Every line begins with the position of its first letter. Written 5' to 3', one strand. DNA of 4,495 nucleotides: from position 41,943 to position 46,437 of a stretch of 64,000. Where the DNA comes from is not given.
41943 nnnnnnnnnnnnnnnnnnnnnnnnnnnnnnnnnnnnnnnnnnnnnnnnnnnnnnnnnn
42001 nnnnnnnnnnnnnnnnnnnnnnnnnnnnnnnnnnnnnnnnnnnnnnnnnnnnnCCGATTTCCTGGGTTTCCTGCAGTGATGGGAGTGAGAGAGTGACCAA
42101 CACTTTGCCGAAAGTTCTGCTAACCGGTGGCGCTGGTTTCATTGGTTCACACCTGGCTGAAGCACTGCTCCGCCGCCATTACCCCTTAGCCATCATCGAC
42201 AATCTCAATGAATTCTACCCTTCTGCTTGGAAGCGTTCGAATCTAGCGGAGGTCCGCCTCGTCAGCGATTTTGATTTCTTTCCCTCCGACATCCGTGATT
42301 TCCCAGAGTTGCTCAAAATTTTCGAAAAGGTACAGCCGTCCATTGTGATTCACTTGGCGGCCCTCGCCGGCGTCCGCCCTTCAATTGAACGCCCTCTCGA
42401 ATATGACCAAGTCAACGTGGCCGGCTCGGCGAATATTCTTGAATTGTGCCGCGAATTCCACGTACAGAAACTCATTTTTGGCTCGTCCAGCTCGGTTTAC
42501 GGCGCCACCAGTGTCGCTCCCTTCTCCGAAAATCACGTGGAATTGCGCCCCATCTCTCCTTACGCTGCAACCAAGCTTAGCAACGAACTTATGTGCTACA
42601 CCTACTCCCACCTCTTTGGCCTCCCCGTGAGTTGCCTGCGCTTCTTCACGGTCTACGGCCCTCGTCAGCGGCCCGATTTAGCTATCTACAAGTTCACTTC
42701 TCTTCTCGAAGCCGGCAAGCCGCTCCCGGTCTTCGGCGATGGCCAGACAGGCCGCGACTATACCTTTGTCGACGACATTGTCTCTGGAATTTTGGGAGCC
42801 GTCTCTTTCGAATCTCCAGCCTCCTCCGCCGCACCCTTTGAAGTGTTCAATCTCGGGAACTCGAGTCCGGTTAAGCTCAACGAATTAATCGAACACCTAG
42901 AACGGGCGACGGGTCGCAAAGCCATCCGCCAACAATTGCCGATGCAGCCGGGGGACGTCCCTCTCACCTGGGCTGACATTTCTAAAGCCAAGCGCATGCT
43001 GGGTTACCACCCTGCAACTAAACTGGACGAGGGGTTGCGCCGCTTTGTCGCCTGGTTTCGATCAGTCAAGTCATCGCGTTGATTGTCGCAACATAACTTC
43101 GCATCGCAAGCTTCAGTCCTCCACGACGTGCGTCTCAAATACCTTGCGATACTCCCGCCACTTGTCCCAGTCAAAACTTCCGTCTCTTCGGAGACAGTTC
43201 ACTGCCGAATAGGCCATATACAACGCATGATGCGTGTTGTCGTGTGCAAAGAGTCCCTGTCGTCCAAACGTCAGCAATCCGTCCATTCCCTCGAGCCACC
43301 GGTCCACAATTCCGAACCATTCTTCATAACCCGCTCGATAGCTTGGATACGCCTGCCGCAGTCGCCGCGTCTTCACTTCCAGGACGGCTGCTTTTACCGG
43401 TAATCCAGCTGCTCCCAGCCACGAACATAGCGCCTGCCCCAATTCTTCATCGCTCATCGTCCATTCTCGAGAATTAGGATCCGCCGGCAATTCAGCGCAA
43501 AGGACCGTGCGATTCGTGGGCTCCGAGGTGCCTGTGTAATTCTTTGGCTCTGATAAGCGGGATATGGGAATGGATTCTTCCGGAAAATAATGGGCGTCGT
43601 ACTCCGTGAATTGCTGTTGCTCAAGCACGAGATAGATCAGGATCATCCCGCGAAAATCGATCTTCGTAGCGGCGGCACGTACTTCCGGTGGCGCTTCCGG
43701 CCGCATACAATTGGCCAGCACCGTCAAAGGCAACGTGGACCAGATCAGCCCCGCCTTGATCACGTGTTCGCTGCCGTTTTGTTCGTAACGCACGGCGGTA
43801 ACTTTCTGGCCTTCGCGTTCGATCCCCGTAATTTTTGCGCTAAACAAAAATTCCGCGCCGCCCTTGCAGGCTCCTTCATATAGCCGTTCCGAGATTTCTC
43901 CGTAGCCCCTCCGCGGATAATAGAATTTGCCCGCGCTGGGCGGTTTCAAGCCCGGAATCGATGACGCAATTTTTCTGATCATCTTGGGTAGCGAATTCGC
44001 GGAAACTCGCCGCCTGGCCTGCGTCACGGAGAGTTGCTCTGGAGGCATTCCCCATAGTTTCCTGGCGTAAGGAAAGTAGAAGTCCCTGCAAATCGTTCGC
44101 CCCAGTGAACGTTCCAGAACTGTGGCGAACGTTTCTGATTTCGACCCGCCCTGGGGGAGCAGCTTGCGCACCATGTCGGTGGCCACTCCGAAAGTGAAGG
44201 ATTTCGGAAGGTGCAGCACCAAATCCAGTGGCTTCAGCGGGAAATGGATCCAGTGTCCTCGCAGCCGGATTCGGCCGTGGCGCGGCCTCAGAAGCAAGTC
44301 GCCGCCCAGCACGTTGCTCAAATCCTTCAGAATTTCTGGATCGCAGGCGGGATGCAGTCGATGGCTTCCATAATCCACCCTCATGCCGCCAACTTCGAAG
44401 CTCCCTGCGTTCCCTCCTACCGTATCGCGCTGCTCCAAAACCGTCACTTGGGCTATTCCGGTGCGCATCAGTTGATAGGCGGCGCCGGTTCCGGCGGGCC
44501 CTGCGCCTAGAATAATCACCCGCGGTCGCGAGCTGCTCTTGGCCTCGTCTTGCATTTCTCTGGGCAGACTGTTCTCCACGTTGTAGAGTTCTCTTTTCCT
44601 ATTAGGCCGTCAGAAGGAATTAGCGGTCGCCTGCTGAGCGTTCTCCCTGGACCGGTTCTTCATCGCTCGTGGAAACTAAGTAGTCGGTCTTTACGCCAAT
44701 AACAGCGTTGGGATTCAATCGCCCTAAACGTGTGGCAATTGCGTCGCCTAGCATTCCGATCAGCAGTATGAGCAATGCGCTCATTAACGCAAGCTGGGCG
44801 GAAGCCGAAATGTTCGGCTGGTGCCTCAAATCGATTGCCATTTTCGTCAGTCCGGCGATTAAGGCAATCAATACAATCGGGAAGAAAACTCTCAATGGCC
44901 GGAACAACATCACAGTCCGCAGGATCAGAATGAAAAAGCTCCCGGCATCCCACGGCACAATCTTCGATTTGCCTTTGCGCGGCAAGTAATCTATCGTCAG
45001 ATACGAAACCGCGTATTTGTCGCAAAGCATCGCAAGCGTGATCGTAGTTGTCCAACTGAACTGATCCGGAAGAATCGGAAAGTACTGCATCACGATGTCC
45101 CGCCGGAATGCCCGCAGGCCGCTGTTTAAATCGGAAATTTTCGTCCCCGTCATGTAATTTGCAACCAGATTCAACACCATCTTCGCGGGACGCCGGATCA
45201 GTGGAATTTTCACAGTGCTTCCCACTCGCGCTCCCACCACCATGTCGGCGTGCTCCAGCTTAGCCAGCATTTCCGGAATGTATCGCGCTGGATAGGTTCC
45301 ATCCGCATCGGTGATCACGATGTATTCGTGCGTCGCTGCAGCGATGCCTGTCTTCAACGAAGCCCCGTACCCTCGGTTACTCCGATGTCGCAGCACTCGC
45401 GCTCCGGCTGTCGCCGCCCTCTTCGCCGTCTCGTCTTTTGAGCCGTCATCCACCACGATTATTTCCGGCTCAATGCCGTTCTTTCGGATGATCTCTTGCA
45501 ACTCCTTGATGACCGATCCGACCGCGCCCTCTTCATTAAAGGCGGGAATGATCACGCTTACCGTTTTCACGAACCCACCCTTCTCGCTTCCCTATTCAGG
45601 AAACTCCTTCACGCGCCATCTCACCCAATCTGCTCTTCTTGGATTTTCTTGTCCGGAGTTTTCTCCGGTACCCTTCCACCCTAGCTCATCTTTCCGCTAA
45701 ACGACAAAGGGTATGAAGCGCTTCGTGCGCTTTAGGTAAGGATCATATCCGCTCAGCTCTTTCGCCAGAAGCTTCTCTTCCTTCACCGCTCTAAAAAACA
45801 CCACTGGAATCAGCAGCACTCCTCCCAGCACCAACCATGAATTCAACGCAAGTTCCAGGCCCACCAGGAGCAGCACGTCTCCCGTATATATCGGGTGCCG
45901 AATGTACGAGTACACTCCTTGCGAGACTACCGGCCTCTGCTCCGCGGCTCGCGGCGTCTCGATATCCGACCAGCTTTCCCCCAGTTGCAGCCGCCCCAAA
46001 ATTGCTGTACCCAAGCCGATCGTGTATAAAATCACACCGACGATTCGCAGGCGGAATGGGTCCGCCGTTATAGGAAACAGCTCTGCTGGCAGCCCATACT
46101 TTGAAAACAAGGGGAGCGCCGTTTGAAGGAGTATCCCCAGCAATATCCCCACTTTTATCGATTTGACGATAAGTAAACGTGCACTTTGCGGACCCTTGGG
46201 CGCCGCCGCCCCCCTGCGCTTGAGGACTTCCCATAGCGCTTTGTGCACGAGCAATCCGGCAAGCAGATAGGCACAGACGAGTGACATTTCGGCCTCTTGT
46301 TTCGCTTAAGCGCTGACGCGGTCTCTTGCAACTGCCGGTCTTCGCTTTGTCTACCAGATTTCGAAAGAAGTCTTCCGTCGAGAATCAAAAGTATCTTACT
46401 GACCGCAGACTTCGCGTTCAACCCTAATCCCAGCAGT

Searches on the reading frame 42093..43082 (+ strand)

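Call 3: search_protein_families(library=pfam, proteins=[window:42093-43082:+], max_evalue=0.01)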
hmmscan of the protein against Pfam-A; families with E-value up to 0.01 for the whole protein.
window:42093-43082:+ (329 aa): 6 families
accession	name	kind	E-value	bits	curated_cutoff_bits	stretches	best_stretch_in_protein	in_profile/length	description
PF16363.11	GDP_Man_Dehyd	-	1.2e-60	206.2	27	1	9-317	1-331/332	GDP-mannose 4,6 dehydratase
PF01370.27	Epimerase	-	5.9e-54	183.4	20.9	1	8-239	1-227/240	NAD dependent epimerase/dehydratase family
PF01073.25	3Beta_HSD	-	5.1e-23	81.9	22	1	10-277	2-272/280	3-beta hydroxysteroid dehydrogenase/isomerase family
PF04321.23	RmlD_sub_bind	-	3.6e-16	59.5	27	1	7-258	2-216/287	RmlD substrate binding domain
PF02719.21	Polysacc_synt_2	-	4.1e-15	56.2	20.2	1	8-277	1-251/293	Polysaccharide biosynthesis protein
PF07993.18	NAD_binding_4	-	4.3e-10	39.6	20.1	1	83-189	90-209/258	Male sterility protein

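Call 4: search_protein_families(library=ncbifam, proteins=[window:42093-43082:+], max_evalue=0.01)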
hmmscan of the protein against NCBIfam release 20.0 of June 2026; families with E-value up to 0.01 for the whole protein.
window:42093-43082:+ (329 aa): 28 families (the best 25 are shown)
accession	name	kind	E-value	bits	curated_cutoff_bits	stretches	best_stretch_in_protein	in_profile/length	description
TIGR01179.1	galE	equivalog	2.2e-54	184.5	262.3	1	7-325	1-328/332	UDP-glucose 4-epimerase GalE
TIGR01181.1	dTDP_gluc_dehyt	equivalog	3.4e-46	157.8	365.1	1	7-325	1-314/321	dTDP-glucose 4,6-dehydratase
TIGR04180.1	EDH_00030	hypoth_equivalog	2e-45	155.1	475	1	8-308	1-295/297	NAD-dependent 4,6-dehydratase LegB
NF011728.1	PRK15181.1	equivalog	8.9e-37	126.9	760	1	7-325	17-340/348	Vi polysaccharide biosynthesis UDP-N-acetylglucosaminuronic acid C-4 epimerase TviC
NF007956.0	PRK10675.1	subfamily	1.7e-36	126.1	394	1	7-317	2-324/338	UDP-glucose 4-epimerase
NF007582.0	PRK10217.1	equivalog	8.7e-30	104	698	1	7-324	3-333/355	dTDP-glucose 4,6-dehydratase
TIGR02197.1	heptose_epim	equivalog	8.8e-27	94.1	274.6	1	8-323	1-314/316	ADP-glyceromanno-heptose 6-epimerase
NF007490.0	PRK10084.1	subfamily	2.7e-26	92.4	649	1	7-324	2-336/361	dTDP-glucose 4,6-dehydratase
NF042422.1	oxyalk_red_OleD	equivalog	2.4e-23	83.1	580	1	7-285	2-262/329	2-alkyl-3-oxoalkanoate reductase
TIGR02622.1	CDP_4_6_dhtase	equivalog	3.5e-23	82.3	278.45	2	7-175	6-172/352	CDP-glucose 4,6-dehydratase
NF043036.1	ErythonDh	equivalog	6.9e-17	61.6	325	1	7-203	2-195/321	D-erythronate dehydrogenase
NF042423.1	oxyalk_red_Shew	equivalog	6.8e-16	58.2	580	1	3-284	6-268/331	2-alkyl-3-oxoalkanoate reductase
NF047922.1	GDPFucSynFcl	equivalog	5.7e-15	55.6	500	1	73-324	45-303/308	GDP-L-fucose synthase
TIGR01746.1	Thioester-redct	subfamily_domain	1.3e-14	54.2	213.35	2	105-275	109-282/371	thioester reductase domain-containing protein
TIGR01472.1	gmd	equivalog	3.2e-14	52.9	415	1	8-242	3-244/342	GDP-mannose 4,6-dehydratase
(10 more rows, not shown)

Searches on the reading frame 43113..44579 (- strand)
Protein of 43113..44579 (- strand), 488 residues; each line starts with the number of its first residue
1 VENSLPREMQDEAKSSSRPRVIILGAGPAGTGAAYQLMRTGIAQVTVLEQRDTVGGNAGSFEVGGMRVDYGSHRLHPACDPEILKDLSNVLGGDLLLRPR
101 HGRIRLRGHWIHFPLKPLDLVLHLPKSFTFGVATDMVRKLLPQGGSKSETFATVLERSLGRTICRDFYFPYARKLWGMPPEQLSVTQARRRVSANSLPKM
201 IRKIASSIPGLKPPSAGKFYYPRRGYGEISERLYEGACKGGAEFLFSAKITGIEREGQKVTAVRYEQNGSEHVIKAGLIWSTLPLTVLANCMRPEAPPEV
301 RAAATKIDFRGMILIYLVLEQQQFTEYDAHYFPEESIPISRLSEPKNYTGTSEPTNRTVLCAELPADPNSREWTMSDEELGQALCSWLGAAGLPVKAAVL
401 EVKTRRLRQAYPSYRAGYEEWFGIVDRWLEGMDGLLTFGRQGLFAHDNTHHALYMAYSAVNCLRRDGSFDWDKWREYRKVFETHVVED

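Call 3: search_protein_families(library=pfam, proteins=[window:43113-44579:-], max_evalue=0.01)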
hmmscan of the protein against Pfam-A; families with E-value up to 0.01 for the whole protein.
window:43113-44579:- (488 aa): 13 families
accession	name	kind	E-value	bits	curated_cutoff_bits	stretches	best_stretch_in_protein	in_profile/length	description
PF01593.30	Amino_oxidase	-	2.4e-23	83.6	19.8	1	33-402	6-380/443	Flavin containing amine oxidoreductase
PF13450.12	NAD_binding_8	-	3.6e-14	53.2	21.9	1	23-78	1-55/68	NAD(P)-binding Rossmann-like domain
PF01266.30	DAO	-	8e-13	49.1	27.9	1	20-285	1-209/353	FAD dependent oxidoreductase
PF12831.13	FAD_oxidored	-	3.6e-08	33.6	27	1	21-66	2-46/416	FAD dependent oxidoreductase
PF01494.25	FAD_binding_3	-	7.8e-06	25.8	22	0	20-53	3-35/349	FAD binding domain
PF00890.30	FAD_binding_2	-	1.5e-05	24.8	20.4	0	21-58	2-38/414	FAD binding domain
PF01946.23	Thi4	-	6.7e-05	22.7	26.2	1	19-66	18-62/235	Thi4 family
PF03275.19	GLF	-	0.00017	21.8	26.3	0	305-368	99-160/203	UDP-galactopyranose mutase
PF00070.33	Pyr_redox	-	0.00043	21.2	22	0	20-55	1-35/82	Pyridine nucleotide-disulphide oxidoreductase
PF13738.12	Pyr_redox_3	-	0.00046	20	30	1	22-52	1-31/305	Pyridine nucleotide-disulphide oxidoreductase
PF07992.20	Pyr_redox_2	-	0.0016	18.3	26.1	1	20-53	2-34/291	Pyridine nucleotide-disulphide oxidoreductase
PF01134.28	GIDA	-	0.0055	16.2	22.1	1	21-57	2-38/391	Glucose inhibited division protein A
PF03486.20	HI0933_like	-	0.0065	16.4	50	0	20-55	2-36/244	HI0933-like protein Rossmann domain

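Call 4: search_protein_families(library=ncbifam, proteins=[window:43113-44579:-], max_evalue=0.01)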
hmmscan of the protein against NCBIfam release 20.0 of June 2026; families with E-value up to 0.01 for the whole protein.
window:43113-44579:- (488 aa): 58 families (the best 25 are shown)
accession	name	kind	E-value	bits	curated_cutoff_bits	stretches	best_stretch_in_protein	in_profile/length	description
NF005548.0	PRK07208.1-4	equivalog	4.1e-70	236.8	389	1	18-470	3-457/488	hypothetical protein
NF005547.0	PRK07208.1-3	equivalog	7.1e-70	236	380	1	20-475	6-453/465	hypothetical protein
NF005546.0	PRK07208.1-2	equivalog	7.8e-44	150.1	418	2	95-466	111-505/527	hypothetical protein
NF005545.0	PRK07208.1-1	equivalog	4.1e-42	144.2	451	1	18-461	7-459/504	hypothetical protein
NF005549.0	PRK07208.1-5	equivalog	7.2e-24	84.1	587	3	131-307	153-339/534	hypothetical protein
NF005560.0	PRK07233.1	equivalog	5.2e-21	75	252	2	218-420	190-387/435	hypothetical protein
TIGR02734.1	crtI_fam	subfamily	8e-13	47.9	238.1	1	21-93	1-69/504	phytoene desaturase family protein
TIGR03467.1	HpnE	equivalog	4.1e-12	46.1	283.05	1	21-80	1-61/430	hydroxysqualene dehydroxylase HpnE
NF042421.1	hydcarot_desat_CrtD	equivalog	1.9e-11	43.1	500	2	196-271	195-268/487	1-hydroxycarotenoid 3,4-desaturase CrtD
NF058655.1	CrtID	equivalog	3.6e-09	36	640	1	21-71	1-50/478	bifunctional phytoene desaturase/3,4-desaturase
TIGR00031.1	UDP-GALP_mutase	equivalog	4.2e-09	35.8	303.75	1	21-77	4-61/378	UDP-galactopyranose mutase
NF045637.1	carotdesatCrtDProt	equivalog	2.4e-08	33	580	1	21-72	1-51/485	1-hydroxycarotenoid 3,4-desaturase CrtD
TIGR02730.1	carot_isom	equivalog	3.3e-08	32.8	586.9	2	21-75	3-56/493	carotenoid isomerase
TIGR02733.1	desat_CrtD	equivalog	3.3e-08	32.7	549.7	1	20-72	3-54/492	C-3',4' desaturase CrtD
NF053546.1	violacein_VioA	equivalog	2.5e-07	30.3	600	0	21-85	2-70/411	flavin-dependent violacein biosynthesis tryptophan-2 monooxygenase VioA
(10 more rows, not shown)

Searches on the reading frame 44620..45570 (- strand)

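Call 52: search_protein_families(library=ncbifam, proteins=[window:44620-45570:-], max_evalue=0.001)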
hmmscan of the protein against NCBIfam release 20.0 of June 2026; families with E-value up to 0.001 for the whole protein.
window:44620-45570:- (316 aa): 18 families
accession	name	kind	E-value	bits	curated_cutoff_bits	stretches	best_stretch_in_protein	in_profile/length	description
TIGR04182.1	glyco_TIGR04182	equivalog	1.4e-32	113.3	325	1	4-280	2-284/293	S-layer glycoprotein N-glycosyltransferase AglJ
NF041391.1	DPhHxTase_Halo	equivalog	1.2e-30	106.1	375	1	10-211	3-199/213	dolichyl-phosphate hexose transferase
NF058614.1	PPMAGASynPpgS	equivalog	2.1e-25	89.5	370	1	4-161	2-163/226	polyprenyl-phospho-N-acetylgalactosaminyl synthase PpgS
NF007986.1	PRK10714.1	equivalog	1.2e-18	67.2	529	1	2-162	6-171/316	undecaprenyl-phosphate 4-deoxy-4-formamido-L-arabinose transferase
NF010496.0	PRK13915.1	equivalog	1.6e-17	63.6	262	1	2-105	31-142/307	glucosyl-3-phosphoglycerate synthase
TIGR04283.1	glyco_like_mftF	equivalog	1.2e-15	57.8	182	1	4-110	1-102/221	TIGR04283 family arsenosugar biosynthesis glycosyltransferase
TIGR03965.1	mycofact_glyco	equivalog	1.8e-15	56.8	280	1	2-116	74-191/467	mycofactocin biosynthesis glycosyltransferase MftF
TIGR03937.1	PgaC_IcaA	equivalog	6.1e-14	51.8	422.3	1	2-116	45-160/407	poly-beta-1,6-N-acetyl-D-glucosamine synthase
NF047588.1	GlcsyltransPgfSStrep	equivalog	1.1e-13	51.1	500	1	4-163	3-167/308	glycosyltransferase PgfS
NF041875.1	EPS_EpsD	equivalog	3.1e-11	43.3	370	1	4-111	1-110/325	exopolysaccharide biosynthesis glycosyltransferase EpsD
NF007482.0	PRK10073.1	equivalog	4.8e-09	35.7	423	1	2-97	6-103/334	glycosyltransferase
NF041865.1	EpsU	equivalog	4.1e-08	32.6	700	1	3-116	40-158/394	exopolysaccharide biosynthesis GT2 family glycosyltransferase EpsU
NF038302.1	EPS_HpsE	equivalog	1e-06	27.9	300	1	4-90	3-96/307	hormogonium polysaccharide biosynthesis glycosyltransferase HpsE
TIGR03469.1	HpnB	hypoth_equivalog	2.3e-06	26.9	379.25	1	3-111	45-166/386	hopene-associated glycosyltransferase HpnB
TIGR04009.1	wcaE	equivalog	1.5e-05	24.4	369.2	1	4-93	3-95/248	colanic acid biosynthesis glycosyltransferase WcaE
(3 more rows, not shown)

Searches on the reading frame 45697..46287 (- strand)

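Call 52: search_protein_families(library=ncbifam, proteins=[window:45697-46287:-], max_evalue=0.001)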
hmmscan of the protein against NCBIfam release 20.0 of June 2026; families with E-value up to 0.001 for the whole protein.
window:45697-46287:- (196 aa): 2 families
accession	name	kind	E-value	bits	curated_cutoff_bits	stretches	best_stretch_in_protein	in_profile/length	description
NF040696.1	isopcys_mtase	equivalog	2.2e-17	63.5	160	1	42-194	46-189/190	protein-S-isoprenylcysteine O-methyltransferase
TIGR04571.1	LmtA_Leptospira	exception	1.3e-05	25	325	1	120-179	88-149/252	lipid A Kdo2 1-phosphate O-methyltransferase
